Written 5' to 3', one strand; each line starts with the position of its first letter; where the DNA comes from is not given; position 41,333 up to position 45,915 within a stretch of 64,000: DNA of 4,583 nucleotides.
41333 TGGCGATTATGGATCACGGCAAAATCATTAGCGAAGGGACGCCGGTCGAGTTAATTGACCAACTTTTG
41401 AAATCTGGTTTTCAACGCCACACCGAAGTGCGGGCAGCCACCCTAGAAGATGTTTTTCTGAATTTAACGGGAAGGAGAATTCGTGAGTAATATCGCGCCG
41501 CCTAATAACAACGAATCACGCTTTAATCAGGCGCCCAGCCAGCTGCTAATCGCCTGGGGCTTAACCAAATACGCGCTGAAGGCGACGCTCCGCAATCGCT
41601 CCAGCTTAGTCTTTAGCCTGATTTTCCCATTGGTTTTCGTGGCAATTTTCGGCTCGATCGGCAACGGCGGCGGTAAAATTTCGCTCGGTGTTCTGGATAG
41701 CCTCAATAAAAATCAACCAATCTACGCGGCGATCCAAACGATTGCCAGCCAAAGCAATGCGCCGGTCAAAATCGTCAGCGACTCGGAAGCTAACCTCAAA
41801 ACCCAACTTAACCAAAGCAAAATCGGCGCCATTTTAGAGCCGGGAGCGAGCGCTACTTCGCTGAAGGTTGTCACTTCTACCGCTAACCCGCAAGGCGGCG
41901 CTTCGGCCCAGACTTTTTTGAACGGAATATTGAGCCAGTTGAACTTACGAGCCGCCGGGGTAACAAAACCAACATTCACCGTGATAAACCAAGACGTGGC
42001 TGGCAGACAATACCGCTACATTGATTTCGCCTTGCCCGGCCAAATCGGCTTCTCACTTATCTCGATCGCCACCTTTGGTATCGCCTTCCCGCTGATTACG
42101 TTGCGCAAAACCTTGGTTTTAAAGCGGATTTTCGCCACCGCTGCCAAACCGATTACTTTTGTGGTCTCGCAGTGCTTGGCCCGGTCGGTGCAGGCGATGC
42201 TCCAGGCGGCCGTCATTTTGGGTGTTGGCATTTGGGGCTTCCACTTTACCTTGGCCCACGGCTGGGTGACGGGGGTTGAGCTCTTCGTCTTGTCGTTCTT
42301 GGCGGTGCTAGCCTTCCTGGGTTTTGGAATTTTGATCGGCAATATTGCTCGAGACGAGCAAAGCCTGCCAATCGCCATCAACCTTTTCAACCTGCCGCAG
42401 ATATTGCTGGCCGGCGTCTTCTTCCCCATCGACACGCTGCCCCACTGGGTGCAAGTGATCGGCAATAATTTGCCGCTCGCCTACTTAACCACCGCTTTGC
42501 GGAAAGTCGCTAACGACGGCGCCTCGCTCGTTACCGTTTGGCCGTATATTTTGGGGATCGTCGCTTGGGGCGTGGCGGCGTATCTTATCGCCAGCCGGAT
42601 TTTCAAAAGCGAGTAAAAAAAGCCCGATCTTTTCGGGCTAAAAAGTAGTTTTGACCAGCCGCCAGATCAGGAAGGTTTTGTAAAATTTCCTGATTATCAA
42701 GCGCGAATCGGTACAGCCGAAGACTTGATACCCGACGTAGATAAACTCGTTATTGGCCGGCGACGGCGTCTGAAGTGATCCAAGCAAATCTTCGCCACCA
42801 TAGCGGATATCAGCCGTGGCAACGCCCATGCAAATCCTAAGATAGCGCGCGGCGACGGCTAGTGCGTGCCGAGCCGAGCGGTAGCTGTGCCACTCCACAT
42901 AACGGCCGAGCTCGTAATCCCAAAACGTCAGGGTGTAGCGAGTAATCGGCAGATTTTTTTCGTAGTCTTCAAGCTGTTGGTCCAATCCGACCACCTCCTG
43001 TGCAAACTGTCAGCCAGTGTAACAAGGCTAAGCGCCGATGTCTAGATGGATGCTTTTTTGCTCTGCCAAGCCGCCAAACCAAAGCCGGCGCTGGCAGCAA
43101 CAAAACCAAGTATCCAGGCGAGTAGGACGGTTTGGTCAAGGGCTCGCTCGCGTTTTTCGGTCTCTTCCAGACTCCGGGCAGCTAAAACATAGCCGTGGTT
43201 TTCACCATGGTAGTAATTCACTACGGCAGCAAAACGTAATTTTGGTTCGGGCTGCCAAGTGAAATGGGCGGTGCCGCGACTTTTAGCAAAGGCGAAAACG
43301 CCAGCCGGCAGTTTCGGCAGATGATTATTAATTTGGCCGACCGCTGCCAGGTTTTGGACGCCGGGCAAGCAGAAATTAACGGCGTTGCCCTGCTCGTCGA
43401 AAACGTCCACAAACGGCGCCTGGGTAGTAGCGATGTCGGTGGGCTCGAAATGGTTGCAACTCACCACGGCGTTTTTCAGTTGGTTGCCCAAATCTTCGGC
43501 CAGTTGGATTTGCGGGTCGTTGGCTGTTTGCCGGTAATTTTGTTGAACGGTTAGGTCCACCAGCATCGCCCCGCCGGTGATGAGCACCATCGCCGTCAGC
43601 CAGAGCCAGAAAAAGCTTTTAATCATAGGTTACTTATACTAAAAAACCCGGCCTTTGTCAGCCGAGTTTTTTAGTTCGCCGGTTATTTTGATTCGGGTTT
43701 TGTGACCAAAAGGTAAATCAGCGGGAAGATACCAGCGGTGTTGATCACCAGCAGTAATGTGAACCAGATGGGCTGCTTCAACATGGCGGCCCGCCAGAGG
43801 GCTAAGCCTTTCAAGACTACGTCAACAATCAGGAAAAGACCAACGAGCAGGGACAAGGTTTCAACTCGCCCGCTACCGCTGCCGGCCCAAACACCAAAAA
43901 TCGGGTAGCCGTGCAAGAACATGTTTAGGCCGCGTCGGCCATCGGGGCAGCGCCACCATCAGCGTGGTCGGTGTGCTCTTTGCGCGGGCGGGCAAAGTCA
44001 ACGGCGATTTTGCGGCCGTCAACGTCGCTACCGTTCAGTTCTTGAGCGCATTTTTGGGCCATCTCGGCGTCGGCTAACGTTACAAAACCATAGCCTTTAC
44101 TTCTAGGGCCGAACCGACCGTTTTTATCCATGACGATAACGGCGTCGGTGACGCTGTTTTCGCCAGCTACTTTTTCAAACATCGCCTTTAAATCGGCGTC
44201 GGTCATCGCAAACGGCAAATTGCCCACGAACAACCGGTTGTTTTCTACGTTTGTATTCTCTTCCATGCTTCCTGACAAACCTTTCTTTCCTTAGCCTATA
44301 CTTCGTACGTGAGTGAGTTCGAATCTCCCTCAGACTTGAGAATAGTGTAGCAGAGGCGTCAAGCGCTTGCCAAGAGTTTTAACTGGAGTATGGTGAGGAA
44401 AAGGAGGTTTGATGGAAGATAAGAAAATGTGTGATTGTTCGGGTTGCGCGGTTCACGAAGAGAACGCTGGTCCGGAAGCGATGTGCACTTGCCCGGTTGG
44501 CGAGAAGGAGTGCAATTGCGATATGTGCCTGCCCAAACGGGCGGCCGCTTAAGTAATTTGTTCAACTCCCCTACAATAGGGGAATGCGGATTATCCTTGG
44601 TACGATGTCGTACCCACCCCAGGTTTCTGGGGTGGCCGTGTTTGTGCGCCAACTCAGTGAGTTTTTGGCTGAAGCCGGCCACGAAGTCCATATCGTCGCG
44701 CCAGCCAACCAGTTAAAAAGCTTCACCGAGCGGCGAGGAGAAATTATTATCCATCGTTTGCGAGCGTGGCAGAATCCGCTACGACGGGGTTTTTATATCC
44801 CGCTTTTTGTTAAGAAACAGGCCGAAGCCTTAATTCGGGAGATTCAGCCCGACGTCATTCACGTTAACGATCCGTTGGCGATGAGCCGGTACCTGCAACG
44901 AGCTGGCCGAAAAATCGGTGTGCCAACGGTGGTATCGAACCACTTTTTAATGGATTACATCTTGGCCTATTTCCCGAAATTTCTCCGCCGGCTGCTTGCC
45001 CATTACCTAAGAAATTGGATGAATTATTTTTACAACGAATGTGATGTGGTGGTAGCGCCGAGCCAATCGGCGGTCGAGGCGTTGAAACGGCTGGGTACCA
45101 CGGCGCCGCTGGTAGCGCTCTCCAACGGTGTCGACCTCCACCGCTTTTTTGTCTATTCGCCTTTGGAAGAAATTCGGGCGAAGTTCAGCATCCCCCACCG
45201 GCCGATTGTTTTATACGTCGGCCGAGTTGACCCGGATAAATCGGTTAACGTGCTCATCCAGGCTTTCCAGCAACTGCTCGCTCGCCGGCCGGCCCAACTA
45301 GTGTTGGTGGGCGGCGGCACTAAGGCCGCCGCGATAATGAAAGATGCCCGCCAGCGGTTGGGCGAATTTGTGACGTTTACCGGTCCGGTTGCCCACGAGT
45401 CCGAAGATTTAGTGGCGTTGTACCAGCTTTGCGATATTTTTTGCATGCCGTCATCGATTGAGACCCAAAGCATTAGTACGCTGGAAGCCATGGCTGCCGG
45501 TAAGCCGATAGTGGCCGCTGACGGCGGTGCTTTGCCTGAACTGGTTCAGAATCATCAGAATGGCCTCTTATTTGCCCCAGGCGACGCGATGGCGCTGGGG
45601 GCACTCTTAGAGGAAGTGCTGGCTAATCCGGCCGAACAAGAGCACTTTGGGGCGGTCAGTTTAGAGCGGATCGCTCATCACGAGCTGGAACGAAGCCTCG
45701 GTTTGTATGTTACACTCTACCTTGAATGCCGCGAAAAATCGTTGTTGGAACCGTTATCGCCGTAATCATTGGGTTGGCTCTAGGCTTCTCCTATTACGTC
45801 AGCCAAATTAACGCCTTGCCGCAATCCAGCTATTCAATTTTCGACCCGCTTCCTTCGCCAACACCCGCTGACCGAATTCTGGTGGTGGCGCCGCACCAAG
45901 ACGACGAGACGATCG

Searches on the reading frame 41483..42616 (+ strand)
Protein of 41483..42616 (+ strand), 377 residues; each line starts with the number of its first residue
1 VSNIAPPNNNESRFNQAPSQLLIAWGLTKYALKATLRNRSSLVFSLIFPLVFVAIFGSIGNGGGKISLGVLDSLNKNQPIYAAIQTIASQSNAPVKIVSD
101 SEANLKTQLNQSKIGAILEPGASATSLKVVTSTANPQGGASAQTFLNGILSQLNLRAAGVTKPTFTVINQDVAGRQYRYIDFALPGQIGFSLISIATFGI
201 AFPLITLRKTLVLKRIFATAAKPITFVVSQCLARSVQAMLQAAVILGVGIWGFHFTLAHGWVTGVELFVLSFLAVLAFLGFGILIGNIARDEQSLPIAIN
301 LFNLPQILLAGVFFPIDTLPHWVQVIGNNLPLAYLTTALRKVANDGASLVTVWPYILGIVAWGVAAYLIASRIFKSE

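Call 59: search_protein_families(library=pfam, proteins=[window:41483-42616:+], max_evalue=0.001)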
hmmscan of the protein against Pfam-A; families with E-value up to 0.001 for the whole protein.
window:41483-42616:+ (377 aa): 2 families
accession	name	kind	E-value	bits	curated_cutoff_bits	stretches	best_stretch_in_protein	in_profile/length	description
PF12698.13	ABC2_membrane_3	-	1.4e-29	103.7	31.6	1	39-371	1-346/347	ABC-2 family transporter protein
PF01061.29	ABC2_membrane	-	3.1e-23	82.9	26.9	1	177-342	51-209/211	ABC-2 type transporter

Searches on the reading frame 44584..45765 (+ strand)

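Call 59: search_protein_families(library=pfam, proteins=[window:44584-45765:+], max_evalue=0.001)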
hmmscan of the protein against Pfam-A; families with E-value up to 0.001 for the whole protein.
window:44584-45765:+ (393 aa): 8 families
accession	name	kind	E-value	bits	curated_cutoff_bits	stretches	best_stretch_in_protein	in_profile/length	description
PF13692.12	Glyco_trans_1_4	-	7.8e-37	127.1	27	1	206-348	1-142/142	Glycosyl transferases group 1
PF00534.26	Glycos_transf_1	-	1.5e-36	126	26.4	1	195-356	3-166/172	Glycosyl transferases group 1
PF13439.12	Glyco_transf_4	-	1e-34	120.5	28.5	1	14-187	1-170/170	Glycosyltransferase Family 4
PF13579.12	Glyco_trans_4_4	-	8e-22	78.7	29.7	1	15-182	1-158/158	Glycosyl transferase 4-like domain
PF20706.3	GT4-conflict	-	1.4e-09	37.9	26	1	203-317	192-316/385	Family 4 Glycosyltransferase in conflict systems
PF13477.12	Glyco_trans_4_2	-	4.2e-07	30.7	23.4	1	19-121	11-107/139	Glycosyl transferase 4-like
PF08323.17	Glyco_transf_5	-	7.1e-06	26.3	22.7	0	7-42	6-43/239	Starch synthase catalytic domain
PF13524.12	Glyco_trans_1_2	-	5.5e-05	23.6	25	1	264-367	30-134/144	Glycosyl transferase-like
